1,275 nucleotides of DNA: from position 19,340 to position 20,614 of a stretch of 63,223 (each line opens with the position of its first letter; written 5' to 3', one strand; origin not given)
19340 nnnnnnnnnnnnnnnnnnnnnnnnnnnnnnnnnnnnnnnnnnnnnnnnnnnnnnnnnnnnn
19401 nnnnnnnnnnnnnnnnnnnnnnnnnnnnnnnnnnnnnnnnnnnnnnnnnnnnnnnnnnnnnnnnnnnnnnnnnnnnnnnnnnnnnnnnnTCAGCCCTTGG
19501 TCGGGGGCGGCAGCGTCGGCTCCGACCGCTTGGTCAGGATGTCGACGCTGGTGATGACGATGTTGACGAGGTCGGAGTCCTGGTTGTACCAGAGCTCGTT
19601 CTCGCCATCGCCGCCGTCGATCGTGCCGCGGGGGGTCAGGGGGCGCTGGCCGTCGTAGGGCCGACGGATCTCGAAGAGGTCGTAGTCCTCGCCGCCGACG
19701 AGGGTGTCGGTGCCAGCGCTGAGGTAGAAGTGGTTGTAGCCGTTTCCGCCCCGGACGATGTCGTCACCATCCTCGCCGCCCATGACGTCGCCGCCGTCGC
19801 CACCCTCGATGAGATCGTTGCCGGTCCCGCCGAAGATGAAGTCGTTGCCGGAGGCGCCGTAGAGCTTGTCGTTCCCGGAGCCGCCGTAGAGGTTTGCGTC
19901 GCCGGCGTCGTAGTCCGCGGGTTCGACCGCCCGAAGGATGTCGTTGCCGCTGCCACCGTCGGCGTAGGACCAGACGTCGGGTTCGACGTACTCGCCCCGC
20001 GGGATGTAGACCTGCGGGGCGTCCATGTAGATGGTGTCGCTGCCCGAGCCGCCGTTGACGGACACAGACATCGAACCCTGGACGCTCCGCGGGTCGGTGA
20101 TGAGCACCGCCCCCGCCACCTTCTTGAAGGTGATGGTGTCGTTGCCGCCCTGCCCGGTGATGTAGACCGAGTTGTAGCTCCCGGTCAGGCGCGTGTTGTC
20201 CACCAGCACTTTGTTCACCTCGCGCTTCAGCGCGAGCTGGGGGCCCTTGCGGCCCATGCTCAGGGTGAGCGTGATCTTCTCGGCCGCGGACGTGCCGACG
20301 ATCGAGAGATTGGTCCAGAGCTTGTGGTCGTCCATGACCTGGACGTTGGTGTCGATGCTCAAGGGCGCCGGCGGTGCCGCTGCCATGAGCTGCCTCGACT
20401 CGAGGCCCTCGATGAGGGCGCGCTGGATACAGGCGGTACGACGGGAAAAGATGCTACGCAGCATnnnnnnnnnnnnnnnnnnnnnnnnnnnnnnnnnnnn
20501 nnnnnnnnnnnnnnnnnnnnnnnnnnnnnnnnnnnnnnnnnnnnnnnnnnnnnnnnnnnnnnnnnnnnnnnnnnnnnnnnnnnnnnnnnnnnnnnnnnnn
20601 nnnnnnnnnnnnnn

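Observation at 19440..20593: High-GC insert B2: RTX calcium-binding repeat protein with a planctomycete-style leader in a ~38% GC genome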

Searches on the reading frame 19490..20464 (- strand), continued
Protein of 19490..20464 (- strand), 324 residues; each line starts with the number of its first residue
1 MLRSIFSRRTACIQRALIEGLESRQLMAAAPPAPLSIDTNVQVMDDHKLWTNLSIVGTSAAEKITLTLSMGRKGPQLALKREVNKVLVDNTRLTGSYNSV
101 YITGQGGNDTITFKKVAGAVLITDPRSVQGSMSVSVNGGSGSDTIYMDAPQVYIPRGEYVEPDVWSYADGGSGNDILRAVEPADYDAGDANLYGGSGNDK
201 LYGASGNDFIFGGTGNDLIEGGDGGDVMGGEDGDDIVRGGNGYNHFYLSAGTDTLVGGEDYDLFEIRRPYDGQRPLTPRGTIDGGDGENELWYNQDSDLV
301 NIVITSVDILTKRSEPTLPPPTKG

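Call 86: list_cluster_members(proteins=[P0052, P0081, P0039, P0117, P0096, P0031, P0008, P0083, P0120])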
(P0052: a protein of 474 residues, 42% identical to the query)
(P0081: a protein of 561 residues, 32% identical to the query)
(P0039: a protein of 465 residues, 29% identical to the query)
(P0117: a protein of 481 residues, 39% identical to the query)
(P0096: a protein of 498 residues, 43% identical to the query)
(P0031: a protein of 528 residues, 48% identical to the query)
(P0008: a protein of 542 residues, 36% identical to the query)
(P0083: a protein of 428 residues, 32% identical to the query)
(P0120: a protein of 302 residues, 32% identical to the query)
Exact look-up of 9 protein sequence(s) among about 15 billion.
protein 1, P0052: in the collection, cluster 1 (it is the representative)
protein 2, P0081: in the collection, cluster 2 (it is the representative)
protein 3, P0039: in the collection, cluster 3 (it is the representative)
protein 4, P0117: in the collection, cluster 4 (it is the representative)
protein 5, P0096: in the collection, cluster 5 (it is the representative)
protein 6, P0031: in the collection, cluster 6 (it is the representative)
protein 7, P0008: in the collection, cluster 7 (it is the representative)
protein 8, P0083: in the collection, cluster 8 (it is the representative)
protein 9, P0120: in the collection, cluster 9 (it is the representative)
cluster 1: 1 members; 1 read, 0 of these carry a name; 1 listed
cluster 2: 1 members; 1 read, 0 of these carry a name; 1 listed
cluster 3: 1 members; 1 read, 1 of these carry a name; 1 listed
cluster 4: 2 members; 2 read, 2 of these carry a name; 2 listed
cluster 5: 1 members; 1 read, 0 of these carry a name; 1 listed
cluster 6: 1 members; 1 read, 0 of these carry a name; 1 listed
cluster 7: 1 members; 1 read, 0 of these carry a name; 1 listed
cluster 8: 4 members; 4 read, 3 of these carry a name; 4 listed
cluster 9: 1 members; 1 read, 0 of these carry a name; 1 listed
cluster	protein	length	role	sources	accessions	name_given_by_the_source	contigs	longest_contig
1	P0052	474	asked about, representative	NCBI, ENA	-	-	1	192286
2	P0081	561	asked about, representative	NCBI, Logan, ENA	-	-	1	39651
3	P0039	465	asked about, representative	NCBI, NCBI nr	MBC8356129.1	MAG: hypothetical protein H8E66_29480, partial [Planctomycetes bacterium] | hypothetical protein [Planctomycetota bacterium]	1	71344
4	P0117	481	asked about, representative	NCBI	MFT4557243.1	MAG: Ca2+-binding RTX toxin-like protein [Planctomycetaceae bacterium]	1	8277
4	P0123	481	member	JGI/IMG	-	Ca2+-binding RTX toxin-like protein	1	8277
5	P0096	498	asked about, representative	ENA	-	-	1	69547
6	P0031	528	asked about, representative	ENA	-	-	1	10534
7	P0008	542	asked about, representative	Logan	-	-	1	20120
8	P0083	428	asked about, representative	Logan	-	-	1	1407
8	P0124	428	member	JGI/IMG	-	Ca2+-binding RTX toxin-like protein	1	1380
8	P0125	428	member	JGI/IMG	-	Ca2+-binding RTX toxin-like protein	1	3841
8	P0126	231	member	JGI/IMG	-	Ca2+-binding RTX toxin-like protein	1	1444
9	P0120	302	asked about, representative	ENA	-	-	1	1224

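Call 87: find_encoding_contigs(protein=P0052, flank=10000, max_places=1)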
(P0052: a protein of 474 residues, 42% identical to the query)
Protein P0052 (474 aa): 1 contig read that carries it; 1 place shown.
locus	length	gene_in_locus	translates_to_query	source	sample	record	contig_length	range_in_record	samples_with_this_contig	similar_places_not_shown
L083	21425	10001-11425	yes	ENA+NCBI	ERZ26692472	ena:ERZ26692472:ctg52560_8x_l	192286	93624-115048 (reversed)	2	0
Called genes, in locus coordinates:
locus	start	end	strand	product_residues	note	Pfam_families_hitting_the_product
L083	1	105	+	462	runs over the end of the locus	PF00875:DNA_photolyase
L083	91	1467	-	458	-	-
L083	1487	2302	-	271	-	PF00117:GATase (weak)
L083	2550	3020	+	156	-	PF04545:Sigma70_r4 (faint), PF08281:Sigma70_r4_2 (faint)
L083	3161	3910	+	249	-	PF00005:ABC_tran (weak)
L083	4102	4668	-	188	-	-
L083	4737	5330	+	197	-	PF00583:Acetyltransf_1 (weak)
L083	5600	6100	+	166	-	-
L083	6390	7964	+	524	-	PF17289:Terminase_6C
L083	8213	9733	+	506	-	PF00353:HemolysinCabind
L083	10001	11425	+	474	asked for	PF00353:HemolysinCabind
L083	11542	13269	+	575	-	PF01120:Alpha_L_fucos, PF16757:Fucosidase_C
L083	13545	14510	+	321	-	PF01171:ATP_bind_3, PF09179:TilS (weak)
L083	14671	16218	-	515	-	PF14559:TPR_19 (weak)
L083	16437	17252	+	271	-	PF07963:N_methyl (weak)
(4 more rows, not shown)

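Call 88: find_encoding_contigs(protein=P0096, flank=10000, max_places=1)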
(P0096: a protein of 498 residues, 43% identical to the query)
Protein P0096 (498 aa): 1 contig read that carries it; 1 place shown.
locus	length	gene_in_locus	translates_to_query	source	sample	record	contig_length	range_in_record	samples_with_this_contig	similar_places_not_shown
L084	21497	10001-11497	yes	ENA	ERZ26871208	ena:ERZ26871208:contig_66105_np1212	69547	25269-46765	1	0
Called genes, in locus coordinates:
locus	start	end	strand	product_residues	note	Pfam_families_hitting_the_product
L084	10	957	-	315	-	PF01476:LysM (faint), PF05489:Phage_tail_X (faint)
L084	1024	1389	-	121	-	PF02355:SecD_SecF_C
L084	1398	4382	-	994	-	PF00873:ACR_tran (faint), PF22599:SecDF_P1_head, PF02355:SecD_SecF_C, PF03176:MMPL, PF02355:SecD_SecF_C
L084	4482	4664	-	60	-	PF02699:YajC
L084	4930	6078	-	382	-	PF01702:TGT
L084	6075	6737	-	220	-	-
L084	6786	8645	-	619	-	PF02838:Glyco_hydro_20b, PF00728:Glyco_hydro_20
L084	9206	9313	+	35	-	-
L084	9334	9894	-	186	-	-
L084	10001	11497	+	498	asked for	PF00353:HemolysinCabind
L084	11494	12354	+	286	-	-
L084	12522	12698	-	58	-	-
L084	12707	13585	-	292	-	-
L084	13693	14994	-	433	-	-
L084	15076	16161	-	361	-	-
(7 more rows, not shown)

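Call 93: search_protein_families(library=pfam, alignment_id=A2, max_evalue=0.01)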
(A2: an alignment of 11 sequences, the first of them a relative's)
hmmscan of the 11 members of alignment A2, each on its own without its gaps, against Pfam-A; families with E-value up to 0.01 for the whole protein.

A. member 1, P0001 (324 aa): 2 families
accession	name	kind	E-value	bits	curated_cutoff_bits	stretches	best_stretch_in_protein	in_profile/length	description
PF00353.25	HemolysinCabind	-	3.6e-17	62.4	23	2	193-227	1-35/36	RTX calcium-binding nonapeptide repeat (4 copies)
PF07595.18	Planc_extracel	-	0.00016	21.6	25.5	1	15-31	4-20/20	Planctomycete extracellular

B. families by the number of members that match (of 11 scanned): 5 families
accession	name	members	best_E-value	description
PF00353.25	HemolysinCabind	11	9.1e-60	RTX calcium-binding nonapeptide repeat (4 copies)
PF03160.20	Calx-beta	1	1.8e-05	Calx-beta domain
PF07595.18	Planc_extracel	1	0.00016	Planctomycete extracellular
PF15890.11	Peptidase_Mx1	1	0.00036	Putative zinc-binding metallo-peptidase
PF16656.11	Pur_ac_phosph_N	1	0.0019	Purple acid Phosphatase, N-terminal domain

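Call 98: predict_structure(alignment_id=A2)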
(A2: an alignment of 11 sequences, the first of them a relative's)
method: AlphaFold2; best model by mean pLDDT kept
length: 324 residues; sequences in the alignment: 11
mean_pLDDT: 70.7   pTM: 0.69
mean pLDDT of the five models: 70.7, 69.3, 68.8, 68.8, 64.9
residues with pLDDT >= 90: 58; 70-90: 130; 50-70: 61; < 50: 75
segments of 3 or more residues with pLDDT < 50: 1-4, 12-15, 17-31, 41-47, 119-129, 151-163, 184-187, 270-275, 316-324
pLDDT, mean of each block of 10 residues (from residue 1): 48 48 44 54 50 84 86 75 78 73 90 72 46 84 84 38 68 91 56 92 88 92 86 88 84 85 72 53 78 64 71 55 31
secondary structure, 60 per line:
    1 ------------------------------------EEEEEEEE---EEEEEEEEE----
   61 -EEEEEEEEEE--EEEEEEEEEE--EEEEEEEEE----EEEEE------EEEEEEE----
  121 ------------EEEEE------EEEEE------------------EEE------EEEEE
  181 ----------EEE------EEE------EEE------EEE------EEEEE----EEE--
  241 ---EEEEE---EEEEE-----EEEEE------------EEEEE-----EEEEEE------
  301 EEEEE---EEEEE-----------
elements in order: E37-44 E48-56 E62-71 E74-83 E86-94 E99-103 E110-116 E133-137 E144-148 E167-169 E176-180 E191-193 E200-202 E209-211 E218-220 E227-231 E236-238 E244-248 E252-256 E262-266 E279-283 E289-294 E301-305 E309-313

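Call 100: fold_search(model_id=the predicted structure, library=pdb)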
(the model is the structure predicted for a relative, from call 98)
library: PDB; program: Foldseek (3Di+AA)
matches with E <= 10: 464; with E <= 0.001: 1
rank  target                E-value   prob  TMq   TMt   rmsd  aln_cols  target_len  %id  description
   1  7rah_E                3.5e-04  0.98  0.20  0.18  12.6       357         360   14  Adenylate cyclase toxin RTX domain fragment bound to M1H5 Fab and M2B10 Fab (released 2021-09-15)
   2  7usl_C                2.2e-03  0.54  0.16  0.08  22.8       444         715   15  Integrin alphaM/beta2 ectodomain in complex with adenylate cyclase toxin RTX751 and M1F5 Fab (released 2022-08-17)
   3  3a6z_A                7.3e-03  0.95  0.20  0.11  14.5       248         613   20  Crystal structure of Pseudomonas sp. MIS38 lipase (PML) in the open conformation following dialysis against Ca-free bu (released 2010-05-26)
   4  2z8z                  3.5e-02  0.57  0.17  0.09  15.9       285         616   17  Crystal structure of a platinum-bound S445C mutant of Pseudomonas sp. MIS38 lipase (released 2007-10-30)
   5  2zj6                  5.6e-02  0.63  0.18  0.10  15.8       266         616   19  Crystal structure of D337A mutant of Pseudomonas sp. MIS38 lipase (released 2008-12-02)
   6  2zvd_A                6.2e-02  0.57  0.17  0.09  15.4       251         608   20  Crystal structure of Pseudomonas sp. MIS38 lipase in an open conformation (released 2009-11-10)
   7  2z8x                  1.3e-01  0.28  0.16  0.09  16.0       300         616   17  Crystal structure of extracellular lipase from Pseudomonas sp. MIS38 (released 2007-10-30)
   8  1go8                  2.2e-01  0.96  0.26  0.19   6.1       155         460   21  The metzincin's methionine: PrtC M226L mutant (released 2002-10-17)
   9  3hda_P                2.7e-01  0.94  0.26  0.23   6.6       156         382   22  PrtC methionine mutants: M226A_DESY (released 2009-06-30)
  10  1h71                  3.0e-01  0.51  0.20  0.15  12.5       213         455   19  Psychrophilic Protease from Pseudoalteromonas 'TAC II 18' (released 2003-02-13)
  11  3p4g_D                3.3e-01  0.66  0.29  0.30  11.8       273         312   19  X-ray crystal structure of a hyperactive, Ca2+-dependent, beta-helical antifreeze protein from an Antarctic bacterium (released 2011-04-27)
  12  2qua                  3.3e-01  0.25  0.17  0.10  15.7       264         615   16  Crystal structure of LipA from Serratia marcescens (released 2007-08-28)
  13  3hbv_P                3.8e-01  0.90  0.26  0.23   6.2       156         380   22  PrtC methionine mutants: M226A in-house (released 2009-06-30)
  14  3vi1_A                3.8e-01  0.16  0.16  0.12  14.0       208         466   19  Crystal structure of Pseudomonas aerginosa alkaline protease complexed with Substance P(1-6) (released 2012-09-19)
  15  1k7i                  4.0e-01  0.87  0.26  0.19   6.2       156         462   22  PrtC from Erwinia chrysanthemi: Y228F mutant (released 2002-10-19)
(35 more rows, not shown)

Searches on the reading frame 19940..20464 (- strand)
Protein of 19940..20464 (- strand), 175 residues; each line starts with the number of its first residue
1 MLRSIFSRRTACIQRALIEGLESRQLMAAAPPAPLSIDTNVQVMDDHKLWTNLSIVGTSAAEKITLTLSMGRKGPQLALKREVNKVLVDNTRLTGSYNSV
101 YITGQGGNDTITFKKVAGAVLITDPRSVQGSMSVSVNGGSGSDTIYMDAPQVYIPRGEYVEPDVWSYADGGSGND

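Call 21: search_protein_representatives(protein=window:19940-20464:-)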
Query: 175 residues. Proteins with E-value up to 0.001 (for the whole library): 1; up to 1e-10: 1; up to 1e-30: 1. The best 1 are listed.
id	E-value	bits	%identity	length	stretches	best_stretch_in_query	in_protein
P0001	1.0e-108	376.8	100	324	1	1-175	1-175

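Call 36: find_related_loci(query=window:19940-20464:-, collection=metagenome_contigs, flank=10000)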
Query window:19940-20464:- (175 aa) in metagenome_contigs; peptide patterns used: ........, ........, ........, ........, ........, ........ (x = any residue, [..] = any of these).
257 stretches matched a pattern, but none encodes a relative of the query by tblastn (E <= 1e-3).

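Call 37: find_related_loci(query=window:19940-20464:-, collection=viral_contigs, flank=10000)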
Query window:19940-20464:- (175 aa) in viral_contigs; peptide patterns used: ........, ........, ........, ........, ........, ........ (x = any residue, [..] = any of these).
63 stretches matched a pattern, but none encodes a relative of the query by tblastn (E <= 1e-3).
